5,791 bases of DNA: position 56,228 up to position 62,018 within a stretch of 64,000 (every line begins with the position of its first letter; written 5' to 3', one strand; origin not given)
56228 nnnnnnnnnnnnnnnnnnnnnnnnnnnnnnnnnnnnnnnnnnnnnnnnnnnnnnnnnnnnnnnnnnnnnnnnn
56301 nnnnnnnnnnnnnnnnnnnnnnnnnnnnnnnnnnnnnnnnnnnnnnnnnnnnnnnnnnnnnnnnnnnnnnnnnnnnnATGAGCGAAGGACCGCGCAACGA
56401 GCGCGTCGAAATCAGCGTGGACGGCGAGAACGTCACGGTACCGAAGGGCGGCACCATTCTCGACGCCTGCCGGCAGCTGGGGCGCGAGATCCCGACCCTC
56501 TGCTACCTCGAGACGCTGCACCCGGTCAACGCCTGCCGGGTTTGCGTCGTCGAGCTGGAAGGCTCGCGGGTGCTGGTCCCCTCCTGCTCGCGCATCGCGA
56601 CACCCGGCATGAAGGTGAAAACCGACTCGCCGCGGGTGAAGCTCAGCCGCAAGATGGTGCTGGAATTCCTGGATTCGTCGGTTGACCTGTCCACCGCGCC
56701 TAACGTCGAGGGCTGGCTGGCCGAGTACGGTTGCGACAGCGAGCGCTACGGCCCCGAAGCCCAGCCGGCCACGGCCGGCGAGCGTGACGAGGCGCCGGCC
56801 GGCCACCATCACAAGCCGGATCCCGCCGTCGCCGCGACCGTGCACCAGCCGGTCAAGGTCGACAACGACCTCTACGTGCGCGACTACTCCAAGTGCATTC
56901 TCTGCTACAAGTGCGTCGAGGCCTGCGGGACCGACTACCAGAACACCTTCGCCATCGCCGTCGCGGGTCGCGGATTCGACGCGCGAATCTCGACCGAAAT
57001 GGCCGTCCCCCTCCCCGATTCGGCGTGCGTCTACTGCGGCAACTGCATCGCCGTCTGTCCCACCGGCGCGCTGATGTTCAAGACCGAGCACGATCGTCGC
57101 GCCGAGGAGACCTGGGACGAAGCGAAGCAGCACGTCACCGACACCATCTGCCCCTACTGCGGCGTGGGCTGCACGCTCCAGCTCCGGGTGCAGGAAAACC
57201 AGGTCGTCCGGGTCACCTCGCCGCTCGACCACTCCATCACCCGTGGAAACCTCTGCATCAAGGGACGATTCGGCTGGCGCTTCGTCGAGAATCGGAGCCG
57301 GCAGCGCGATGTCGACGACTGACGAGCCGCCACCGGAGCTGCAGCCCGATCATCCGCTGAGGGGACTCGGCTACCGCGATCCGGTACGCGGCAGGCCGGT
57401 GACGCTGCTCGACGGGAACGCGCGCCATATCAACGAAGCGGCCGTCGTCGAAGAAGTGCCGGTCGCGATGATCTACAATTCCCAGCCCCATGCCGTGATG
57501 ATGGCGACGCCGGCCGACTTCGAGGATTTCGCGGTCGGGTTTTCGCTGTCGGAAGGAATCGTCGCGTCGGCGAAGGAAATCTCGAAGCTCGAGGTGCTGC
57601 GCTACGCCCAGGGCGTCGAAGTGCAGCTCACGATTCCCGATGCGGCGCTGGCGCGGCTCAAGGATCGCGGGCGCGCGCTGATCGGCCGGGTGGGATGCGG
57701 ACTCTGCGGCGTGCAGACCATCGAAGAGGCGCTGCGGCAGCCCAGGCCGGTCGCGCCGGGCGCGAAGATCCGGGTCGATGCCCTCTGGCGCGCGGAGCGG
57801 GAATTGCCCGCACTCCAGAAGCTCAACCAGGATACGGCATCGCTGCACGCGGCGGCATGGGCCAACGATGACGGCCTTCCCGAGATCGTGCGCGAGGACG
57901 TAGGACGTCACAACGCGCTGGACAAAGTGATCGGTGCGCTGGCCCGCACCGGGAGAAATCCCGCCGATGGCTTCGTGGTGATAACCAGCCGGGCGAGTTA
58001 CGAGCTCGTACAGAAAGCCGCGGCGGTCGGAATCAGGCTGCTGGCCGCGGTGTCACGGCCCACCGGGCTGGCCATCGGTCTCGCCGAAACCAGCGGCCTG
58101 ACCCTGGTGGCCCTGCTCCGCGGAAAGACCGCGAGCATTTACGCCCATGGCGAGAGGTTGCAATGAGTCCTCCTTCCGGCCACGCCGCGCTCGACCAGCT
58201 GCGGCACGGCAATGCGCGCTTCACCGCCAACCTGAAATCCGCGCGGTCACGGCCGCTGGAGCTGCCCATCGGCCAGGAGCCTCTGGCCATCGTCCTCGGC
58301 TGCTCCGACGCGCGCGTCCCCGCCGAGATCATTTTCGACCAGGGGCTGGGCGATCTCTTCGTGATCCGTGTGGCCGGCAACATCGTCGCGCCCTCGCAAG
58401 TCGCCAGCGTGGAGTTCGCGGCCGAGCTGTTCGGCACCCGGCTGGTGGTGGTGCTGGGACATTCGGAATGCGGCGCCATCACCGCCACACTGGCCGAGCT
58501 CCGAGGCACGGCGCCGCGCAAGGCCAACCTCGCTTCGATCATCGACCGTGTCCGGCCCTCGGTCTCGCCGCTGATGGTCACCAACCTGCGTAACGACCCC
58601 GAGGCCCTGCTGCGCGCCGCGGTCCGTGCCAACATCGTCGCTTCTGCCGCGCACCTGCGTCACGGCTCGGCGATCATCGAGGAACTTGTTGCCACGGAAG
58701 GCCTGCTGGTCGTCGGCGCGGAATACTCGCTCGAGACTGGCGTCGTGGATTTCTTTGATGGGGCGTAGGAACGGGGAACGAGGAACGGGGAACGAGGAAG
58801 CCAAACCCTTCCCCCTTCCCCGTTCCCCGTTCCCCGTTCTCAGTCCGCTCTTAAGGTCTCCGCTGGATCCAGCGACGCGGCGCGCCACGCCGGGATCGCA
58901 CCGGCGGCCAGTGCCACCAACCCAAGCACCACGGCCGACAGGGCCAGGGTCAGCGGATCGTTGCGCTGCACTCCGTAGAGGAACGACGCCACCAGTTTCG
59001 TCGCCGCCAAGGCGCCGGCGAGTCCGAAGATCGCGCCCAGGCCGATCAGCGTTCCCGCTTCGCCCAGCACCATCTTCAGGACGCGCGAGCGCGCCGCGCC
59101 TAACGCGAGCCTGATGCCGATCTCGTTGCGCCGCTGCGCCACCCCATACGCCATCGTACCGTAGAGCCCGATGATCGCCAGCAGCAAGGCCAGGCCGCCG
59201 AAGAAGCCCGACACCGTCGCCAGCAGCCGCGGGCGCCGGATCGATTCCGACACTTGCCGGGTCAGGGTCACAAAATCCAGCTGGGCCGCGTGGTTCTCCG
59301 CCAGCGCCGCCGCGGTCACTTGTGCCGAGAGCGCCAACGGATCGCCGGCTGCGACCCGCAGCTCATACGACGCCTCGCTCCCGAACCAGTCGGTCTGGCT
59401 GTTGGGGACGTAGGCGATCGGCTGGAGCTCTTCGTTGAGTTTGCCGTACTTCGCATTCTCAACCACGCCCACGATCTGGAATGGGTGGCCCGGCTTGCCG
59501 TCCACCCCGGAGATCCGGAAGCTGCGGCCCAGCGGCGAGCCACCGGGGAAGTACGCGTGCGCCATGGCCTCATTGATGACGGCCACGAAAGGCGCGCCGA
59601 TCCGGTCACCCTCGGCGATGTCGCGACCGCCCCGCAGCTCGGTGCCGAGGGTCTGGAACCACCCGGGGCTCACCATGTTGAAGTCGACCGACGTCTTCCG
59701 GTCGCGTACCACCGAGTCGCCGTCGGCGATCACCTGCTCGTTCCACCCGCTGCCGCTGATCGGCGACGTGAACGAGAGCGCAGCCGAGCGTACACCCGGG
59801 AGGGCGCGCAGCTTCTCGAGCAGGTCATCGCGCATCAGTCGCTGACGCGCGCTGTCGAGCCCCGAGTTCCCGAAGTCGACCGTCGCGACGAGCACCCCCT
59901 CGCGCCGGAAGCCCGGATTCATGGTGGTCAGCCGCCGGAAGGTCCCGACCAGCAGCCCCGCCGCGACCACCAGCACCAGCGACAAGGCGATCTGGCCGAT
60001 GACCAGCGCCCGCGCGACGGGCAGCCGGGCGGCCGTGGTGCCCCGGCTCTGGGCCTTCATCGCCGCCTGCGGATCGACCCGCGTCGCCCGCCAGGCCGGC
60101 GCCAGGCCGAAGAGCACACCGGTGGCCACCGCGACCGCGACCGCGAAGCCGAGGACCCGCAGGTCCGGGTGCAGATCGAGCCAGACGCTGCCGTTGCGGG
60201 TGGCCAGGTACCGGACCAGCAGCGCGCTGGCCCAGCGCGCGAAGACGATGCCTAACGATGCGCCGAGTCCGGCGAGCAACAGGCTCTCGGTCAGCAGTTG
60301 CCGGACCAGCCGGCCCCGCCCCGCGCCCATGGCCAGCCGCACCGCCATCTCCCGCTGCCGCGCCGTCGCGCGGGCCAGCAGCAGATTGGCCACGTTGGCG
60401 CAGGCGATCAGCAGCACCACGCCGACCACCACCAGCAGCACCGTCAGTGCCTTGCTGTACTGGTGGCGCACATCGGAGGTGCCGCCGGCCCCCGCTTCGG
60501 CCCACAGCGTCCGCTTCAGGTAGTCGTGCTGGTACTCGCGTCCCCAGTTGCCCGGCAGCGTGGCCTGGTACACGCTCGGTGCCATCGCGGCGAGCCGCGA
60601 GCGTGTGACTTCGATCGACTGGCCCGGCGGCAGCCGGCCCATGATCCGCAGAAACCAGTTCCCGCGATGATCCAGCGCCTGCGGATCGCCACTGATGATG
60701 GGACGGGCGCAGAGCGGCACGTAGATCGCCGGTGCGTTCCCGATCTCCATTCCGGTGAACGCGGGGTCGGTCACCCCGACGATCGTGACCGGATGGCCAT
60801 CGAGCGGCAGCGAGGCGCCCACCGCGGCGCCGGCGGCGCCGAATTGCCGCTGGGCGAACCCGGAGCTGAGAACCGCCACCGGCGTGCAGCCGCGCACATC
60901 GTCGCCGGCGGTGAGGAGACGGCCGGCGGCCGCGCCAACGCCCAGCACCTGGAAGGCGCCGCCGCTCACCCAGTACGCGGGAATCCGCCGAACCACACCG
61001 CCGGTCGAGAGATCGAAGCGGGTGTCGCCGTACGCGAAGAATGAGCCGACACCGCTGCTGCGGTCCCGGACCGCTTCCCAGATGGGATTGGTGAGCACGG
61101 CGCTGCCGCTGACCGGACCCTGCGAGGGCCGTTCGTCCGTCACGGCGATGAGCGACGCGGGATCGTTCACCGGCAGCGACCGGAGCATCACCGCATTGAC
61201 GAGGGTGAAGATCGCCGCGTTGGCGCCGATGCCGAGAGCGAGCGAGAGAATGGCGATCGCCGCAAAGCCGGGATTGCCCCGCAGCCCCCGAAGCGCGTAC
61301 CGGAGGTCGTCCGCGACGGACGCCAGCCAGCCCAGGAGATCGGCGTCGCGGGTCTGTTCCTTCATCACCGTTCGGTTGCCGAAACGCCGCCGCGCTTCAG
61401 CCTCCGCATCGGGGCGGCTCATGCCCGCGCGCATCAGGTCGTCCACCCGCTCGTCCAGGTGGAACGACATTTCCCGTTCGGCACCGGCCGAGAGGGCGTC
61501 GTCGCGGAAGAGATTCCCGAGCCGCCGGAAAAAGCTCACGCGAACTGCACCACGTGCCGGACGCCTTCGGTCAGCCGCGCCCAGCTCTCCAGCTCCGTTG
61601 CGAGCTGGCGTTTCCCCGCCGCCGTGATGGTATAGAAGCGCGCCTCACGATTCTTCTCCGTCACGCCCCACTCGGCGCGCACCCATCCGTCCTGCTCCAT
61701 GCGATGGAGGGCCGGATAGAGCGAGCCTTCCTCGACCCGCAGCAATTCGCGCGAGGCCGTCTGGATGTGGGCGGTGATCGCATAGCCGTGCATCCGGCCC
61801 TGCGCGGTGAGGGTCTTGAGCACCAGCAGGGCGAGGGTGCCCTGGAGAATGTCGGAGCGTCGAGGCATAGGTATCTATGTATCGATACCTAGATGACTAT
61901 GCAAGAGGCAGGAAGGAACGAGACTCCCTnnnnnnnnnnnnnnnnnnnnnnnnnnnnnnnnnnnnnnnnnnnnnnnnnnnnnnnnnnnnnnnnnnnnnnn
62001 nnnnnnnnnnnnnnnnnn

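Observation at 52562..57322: Formate dehydrogenase alpha subunit is split, and its two halves are encoded in permuted order around a fused NuoE-NuoF gene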

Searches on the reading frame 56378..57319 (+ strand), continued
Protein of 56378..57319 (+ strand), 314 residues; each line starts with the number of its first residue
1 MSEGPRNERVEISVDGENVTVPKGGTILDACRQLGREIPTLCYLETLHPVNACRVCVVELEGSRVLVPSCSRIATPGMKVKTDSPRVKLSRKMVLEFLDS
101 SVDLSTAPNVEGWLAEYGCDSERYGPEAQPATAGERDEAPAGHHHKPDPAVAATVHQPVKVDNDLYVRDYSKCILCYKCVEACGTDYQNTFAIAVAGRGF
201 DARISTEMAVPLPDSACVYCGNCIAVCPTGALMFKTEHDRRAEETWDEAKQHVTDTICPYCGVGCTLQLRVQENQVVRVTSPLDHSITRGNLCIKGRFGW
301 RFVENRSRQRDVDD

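Call 30: list_cluster_members(proteins=[P0048, P0111, P0056, P0059, P0090, P0029, P0080, P0091, P0095, P0225])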
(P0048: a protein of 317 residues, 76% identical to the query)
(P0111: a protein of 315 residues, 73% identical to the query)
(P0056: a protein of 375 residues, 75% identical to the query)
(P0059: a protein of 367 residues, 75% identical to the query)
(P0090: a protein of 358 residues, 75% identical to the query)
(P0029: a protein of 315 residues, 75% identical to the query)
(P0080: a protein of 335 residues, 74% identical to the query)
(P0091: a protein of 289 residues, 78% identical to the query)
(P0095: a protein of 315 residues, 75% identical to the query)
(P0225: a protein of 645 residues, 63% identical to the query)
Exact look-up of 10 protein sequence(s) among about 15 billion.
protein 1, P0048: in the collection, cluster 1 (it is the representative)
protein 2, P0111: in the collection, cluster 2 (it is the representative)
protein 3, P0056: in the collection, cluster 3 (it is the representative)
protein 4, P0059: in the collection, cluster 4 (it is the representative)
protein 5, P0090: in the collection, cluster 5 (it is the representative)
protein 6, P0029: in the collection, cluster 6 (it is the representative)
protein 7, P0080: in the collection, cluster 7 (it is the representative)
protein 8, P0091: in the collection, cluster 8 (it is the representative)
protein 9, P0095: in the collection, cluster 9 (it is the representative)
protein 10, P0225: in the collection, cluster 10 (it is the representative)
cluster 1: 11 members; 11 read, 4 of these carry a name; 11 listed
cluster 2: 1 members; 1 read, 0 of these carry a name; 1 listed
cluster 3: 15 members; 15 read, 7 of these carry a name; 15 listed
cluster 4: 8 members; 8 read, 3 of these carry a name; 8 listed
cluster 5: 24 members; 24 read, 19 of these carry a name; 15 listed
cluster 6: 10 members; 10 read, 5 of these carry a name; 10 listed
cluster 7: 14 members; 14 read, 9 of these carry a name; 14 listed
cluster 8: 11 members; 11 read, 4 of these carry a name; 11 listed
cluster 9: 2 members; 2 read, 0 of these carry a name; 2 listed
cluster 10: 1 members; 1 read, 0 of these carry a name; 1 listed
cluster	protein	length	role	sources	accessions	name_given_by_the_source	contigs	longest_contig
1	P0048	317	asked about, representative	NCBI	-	-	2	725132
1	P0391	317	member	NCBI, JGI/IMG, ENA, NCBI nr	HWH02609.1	MAG TPA: 2Fe-2S iron-sulfur cluster-binding protein [Gemmatimonadales bacterium] | 2Fe-2S iron-sulfur cluster-binding protein [Gemmatimonadales bacterium]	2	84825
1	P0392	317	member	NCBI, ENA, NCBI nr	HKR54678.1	MAG TPA: 2Fe-2S iron-sulfur cluster-binding protein [Gemmatimonadales bacterium] | 2Fe-2S iron-sulfur cluster-binding protein [Gemmatimonadales bacterium]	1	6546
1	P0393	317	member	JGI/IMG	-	predicted molibdopterin-dependent oxidoreductase YjgC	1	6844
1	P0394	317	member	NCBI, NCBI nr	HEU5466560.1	MAG TPA: 2Fe-2S iron-sulfur cluster-binding protein [Gemmatimonadales bacterium] | 2Fe-2S iron-sulfur cluster-binding protein [Gemmatimonadales bacterium]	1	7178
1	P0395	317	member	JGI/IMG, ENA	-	-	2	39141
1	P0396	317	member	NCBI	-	-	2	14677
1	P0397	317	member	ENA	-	-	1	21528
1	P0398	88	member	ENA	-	-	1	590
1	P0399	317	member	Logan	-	-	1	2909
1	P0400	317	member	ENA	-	-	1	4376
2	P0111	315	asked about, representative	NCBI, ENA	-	-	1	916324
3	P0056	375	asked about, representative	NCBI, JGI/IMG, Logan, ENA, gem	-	NADH dehydrogenase/NADH:ubiquinone oxidoreductase subunit G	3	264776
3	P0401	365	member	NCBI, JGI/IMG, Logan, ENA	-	predicted molibdopterin-dependent oxidoreductase YjgC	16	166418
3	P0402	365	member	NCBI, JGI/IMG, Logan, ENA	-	predicted molibdopterin-dependent oxidoreductase YjgC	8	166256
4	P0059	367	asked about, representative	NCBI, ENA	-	-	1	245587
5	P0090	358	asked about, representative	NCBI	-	-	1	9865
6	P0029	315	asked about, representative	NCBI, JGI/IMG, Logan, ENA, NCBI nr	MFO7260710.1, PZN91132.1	MAG: 2Fe-2S iron-sulfur cluster-binding protein [bacterium] | predicted molibdopterin-dependent oxidoreductase YjgC | MAG: Fe-S-binding domain-containing protein [bacterium]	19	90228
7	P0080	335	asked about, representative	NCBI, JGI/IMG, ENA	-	predicted molibdopterin-dependent oxidoreductase YjgC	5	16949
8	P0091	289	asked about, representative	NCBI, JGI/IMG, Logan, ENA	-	predicted molibdopterin-dependent oxidoreductase YjgC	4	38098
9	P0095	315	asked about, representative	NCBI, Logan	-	-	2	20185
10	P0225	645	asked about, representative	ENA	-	-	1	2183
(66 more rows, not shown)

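Call 36: search_protein_families(library=pfam, proteins=[L010:4130-5047:+, L010:5072-5458:+, L010:5537-5965:+, L046:2903-3634:+, L046:3289-4512:+, L046:4119-4577:+, L046:4595-5065:+, L046:5072-5488:+, L046:5565-5993:+], max_evalue=0.001)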
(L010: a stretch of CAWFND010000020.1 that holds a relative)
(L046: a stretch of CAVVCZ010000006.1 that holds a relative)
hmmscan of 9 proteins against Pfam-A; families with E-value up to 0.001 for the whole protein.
L010:4130-5047:+ (306 aa): 0 families

L010:5072-5458:+ (129 aa): 1 family
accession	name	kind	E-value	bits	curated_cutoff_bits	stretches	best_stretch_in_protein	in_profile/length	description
PF08734.17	GYD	-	3.8e-23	81.7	31.4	1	27-117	1-90/91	GYD domain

L010:5537-5965:+ (143 aa): 3 families
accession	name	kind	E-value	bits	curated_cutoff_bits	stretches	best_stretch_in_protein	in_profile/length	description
PF10604.15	Polyketide_cyc2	-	1.7e-19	71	27.4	1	1-135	1-139/142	Polyketide cyclase / dehydrase and lipid transport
PF08327.17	AHSA1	-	9.7e-08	32.7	22.1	1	14-107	4-97/125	Activator of Hsp90 ATPase homolog 1-like protein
PF03364.25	Polyketide_cyc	-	6.8e-07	30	23.4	1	11-130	2-121/126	Polyketide cyclase / dehydrase and lipid transport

L046:2903-3634:+ (244 aa): 3 families
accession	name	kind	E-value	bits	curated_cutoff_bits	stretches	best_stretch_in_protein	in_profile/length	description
PF04542.20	Sigma70_r2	-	1.7e-12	47.4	24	1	88-149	8-71/71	Sigma-70 region 2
PF08281.18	Sigma70_r4_2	-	8.7e-10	38.5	25.7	1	183-235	2-54/54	Sigma-70, region 4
PF04545.22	Sigma70_r4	-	0.00022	21.1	24.1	1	188-232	1-45/50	Sigma-70, region 4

L046:3289-4512:+ (408 aa): 0 families

L046:4119-4577:+ (153 aa): 0 families

L046:4595-5065:+ (157 aa): 0 families

L046:5072-5488:+ (139 aa): 1 family
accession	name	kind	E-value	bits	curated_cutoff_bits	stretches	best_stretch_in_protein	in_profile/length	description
PF08734.17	GYD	-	2.4e-21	76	31.4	1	37-127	1-90/91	GYD domain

L046:5565-5993:+ (143 aa): 3 families
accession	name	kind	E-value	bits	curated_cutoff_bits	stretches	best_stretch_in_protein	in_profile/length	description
PF10604.15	Polyketide_cyc2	-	2.4e-20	73.7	27.4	1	1-134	1-138/142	Polyketide cyclase / dehydrase and lipid transport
PF03364.25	Polyketide_cyc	-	6.8e-08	33.3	23.4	1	10-130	1-121/126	Polyketide cyclase / dehydrase and lipid transport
PF08327.17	AHSA1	-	2.3e-07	31.5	22.1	1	14-106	4-96/125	Activator of Hsp90 ATPase homolog 1-like protein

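Call 56: search_protein_families(library=ncbifam, proteins=[window:56378-57319:+], max_evalue=0.00001)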
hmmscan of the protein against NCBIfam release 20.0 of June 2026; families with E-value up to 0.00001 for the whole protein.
window:56378-57319:+ (314 aa): 27 families (the best 25 are shown)
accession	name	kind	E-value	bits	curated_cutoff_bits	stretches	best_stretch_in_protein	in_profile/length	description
NF040763.1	FeFe_hydrog_A6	exception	1.5e-47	162.3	765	2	10-100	1-91/571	NADH-dependent [FeFe] hydrogenase, group A6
TIGR01973.1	NuoG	equivalog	8.3e-42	143.8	470.05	2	12-98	1-87/606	NADH-quinone oxidoreductase subunit NuoG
NF005745.0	PRK07569.1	equivalog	2.3e-38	131.9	333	2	12-98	6-92/238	bidirectional hydrogenase complex protein HoxU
NF040762.1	Hydr_FeFe_Clost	exception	1.6e-29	103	900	2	11-98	2-90/572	ferredoxin hydrogenase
NF006305.0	PRK08493.1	equivalog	5.1e-28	97.6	591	2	10-98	2-88/819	NADH-quinone oxidoreductase subunit G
NF005895.0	PRK07860.1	equivalog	5.6e-28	97.4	802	2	5-98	13-108/811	NADH-quinone oxidoreductase subunit G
NF009454.0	PRK12814.1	equivalog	1.2e-19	70.2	916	1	9-97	3-91/657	putative NADPH-dependent glutamate synthase small subunit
TIGR02512.1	FeFe_hydrog_A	subfamily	4.7e-15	55.3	405.95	1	167-264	3-98/375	[FeFe] hydrogenase, group A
TIGR01591.1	Fdh-alpha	equivalog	1e-14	53.6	666.25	1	256-308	1-53/672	formate dehydrogenase subunit alpha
NF041513.1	formate_DH_Act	exception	5.2e-11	41.1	1400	1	247-312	36-101/1067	formate dehydrogenase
NF004537.0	PRK05888.1-3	equivalog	1.4e-08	34.5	163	0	216-239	114-137/204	NADH-quinone oxidoreductase subunit NuoI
TIGR01553.1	formate-DH-alph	equivalog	1.1e-07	30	814.2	1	233-309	24-107/1009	formate dehydrogenase-N subunit alpha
NF045874.1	Vhu_polyferre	exception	1.4e-07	30.6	600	1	157-259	143-239/381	F420-non-reducing hydrogenase associated-polyferredoxin VhuB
NF006221.0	PRK08348.1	subfamily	2.2e-07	30.6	124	1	158-251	28-111/136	NADH-plastoquinone oxidoreductase subunit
NF047855.1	AssmNtatRedNasC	equivalog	3.7e-07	28.8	1100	1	246-308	13-77/708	assimilatory nitrate reductase catalytic subunit NasC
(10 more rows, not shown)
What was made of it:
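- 56378..57322 (+): Fe-S half of the alpha subunit (314 aa). It holds [2Fe-2S] (C42, 53, 56, 70), two [4Fe-4S] (C173/176/179/183 and C217/220/223/227) and the Fe4S4 cap (C258/261/265/293, plus K in LCIKGRF). Its start overlaps the E-F stop (ATGA). Call 56: TIGR01591 positions 1-53.
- Closest known: HoxFU diaphorase of NAD-reducing [NiFe] hydrogenases. Same: The NCBIfam HoxU model hits the Fe-S half at 132 bits, below its cut-off of 333 (call 56).
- Checked: TIGR01591 positions 1-53 fall on the Fe-S half and 53-672 on the catalytic half (call 56).
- The two halves together restore a complete TIGR01591 profile (call 56).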

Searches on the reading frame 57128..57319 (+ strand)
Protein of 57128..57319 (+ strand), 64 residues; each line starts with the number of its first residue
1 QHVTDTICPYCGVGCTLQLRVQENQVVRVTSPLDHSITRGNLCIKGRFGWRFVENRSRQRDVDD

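Call 52: search_solved_structures(query=window:57128-57319:+, max_evalue=0.001)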
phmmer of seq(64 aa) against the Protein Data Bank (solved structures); distinct sequences matched with E-value up to 0.001: 25.
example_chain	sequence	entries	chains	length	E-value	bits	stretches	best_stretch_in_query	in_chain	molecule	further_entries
8rqz_C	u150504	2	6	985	3.4e-11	46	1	4-58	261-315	Probable oxidoreductase YjgC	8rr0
9gzq_A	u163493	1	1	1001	3.5e-11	46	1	4-58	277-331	Probable oxidoreductase YjgC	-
7qv7_S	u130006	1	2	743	3.8e-11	45.8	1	6-57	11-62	Hydrogen dependent carbon dioxide reductase subunit FdhF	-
1aa6_A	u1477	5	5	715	1.4e-08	37.8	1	6-55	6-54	FORMATE DEHYDROGENASE H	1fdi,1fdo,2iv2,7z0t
7vw6_A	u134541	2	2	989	3e-08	36.7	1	6-56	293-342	Formate dehydrogenase | Tungsten-containing formate dehydrogenase alpha subunit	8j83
7e5z_A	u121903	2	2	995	3e-08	36.7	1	6-56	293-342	Formate dehydrogenase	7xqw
7bkb_D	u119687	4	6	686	3.4e-08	36.5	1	5-57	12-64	Formate dehydrogenase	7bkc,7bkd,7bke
9t1s_L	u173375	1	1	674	1e-07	35.1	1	5-58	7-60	formate dehydrogenase (coenzyme F420)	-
9wxb_B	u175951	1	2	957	1.2e-07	34.8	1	6-58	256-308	Formate dehydrogenase alpha subunit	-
6tg9_A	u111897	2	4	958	2e-07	34.1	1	6-58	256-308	Formate dehydrogenase subunit alpha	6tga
1h0h_A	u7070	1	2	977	2.6e-07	33.8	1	4-59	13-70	FORMATE DEHYDROGENASE SUBUNIT ALPHA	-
9bov_A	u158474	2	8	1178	2.4e-05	27.5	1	4-58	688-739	Molybdopterin oxidoreductase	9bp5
6sdr_A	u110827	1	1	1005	0.00018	24.8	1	4-58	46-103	Formate dehydrogenase, alpha subunit, selenocysteine-containing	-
9rjy_A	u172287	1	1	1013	0.00018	24.8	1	4-58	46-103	Formate dehydrogenase, alpha subunit, selenocysteine-containing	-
6sdv_A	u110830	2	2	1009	0.00018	24.8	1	4-58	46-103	Formate dehydrogenase, alpha subunit, selenocysteine-containing,Formate dehydrogenase, alp | Formate dehydrogenase, alpha subunit, selenocysteine-containing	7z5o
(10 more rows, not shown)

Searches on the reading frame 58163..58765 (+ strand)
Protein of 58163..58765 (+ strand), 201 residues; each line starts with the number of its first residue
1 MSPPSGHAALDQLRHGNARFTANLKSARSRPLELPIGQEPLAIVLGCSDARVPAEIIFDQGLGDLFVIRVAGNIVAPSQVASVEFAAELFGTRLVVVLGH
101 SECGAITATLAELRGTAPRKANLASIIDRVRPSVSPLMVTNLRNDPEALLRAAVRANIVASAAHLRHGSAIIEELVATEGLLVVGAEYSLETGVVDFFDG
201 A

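Call 49: search_protein_families(library=pfam, proteins=[window:58163-58765:+], max_evalue=0.0001)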
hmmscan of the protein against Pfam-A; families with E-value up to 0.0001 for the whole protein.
window:58163-58765:+ (201 aa): 1 family
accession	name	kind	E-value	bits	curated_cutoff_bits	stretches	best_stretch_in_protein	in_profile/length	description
PF00484.24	Pro_CA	-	1e-36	127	25.7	1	42-195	1-156/156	Carbonic anhydrase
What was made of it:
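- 58163..58768 (+): Beta-class carbonic anhydrase. Its start overlaps the fdhD stop (ATGA). It is co-operonic here but not in the other loci. Call 49 (PF00484, 127 bits).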

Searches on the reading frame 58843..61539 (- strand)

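Call 49: search_protein_families(library=pfam, proteins=[window:58843-61539:-], max_evalue=0.0001)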
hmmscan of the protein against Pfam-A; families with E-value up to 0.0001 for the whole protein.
window:58843-61539:- (899 aa): 2 families
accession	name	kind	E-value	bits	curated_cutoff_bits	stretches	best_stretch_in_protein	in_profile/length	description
PF12704.14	MacB_PCD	-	1.3e-35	124.1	27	2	94-317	2-205/207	MacB-like periplasmic core domain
PF02687.27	FtsX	-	1.2e-27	96.8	25.5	2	779-892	2-120/120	FtsX-like permease C-terminal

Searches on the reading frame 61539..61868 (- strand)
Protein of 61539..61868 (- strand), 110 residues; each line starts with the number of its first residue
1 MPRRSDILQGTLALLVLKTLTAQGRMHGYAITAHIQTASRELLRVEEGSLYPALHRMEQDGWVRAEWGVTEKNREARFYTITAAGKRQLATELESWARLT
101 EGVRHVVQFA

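Call 49: search_protein_families(library=pfam, proteins=[window:61539-61868:-], max_evalue=0.0001)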
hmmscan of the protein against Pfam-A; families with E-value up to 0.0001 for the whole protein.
window:61539-61868:- (110 aa): 1 family
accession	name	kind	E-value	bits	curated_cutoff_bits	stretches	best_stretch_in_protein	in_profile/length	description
PF03551.20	PadR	-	1.7e-21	76.4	27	1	16-90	1-74/75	Transcriptional regulator PadR-like family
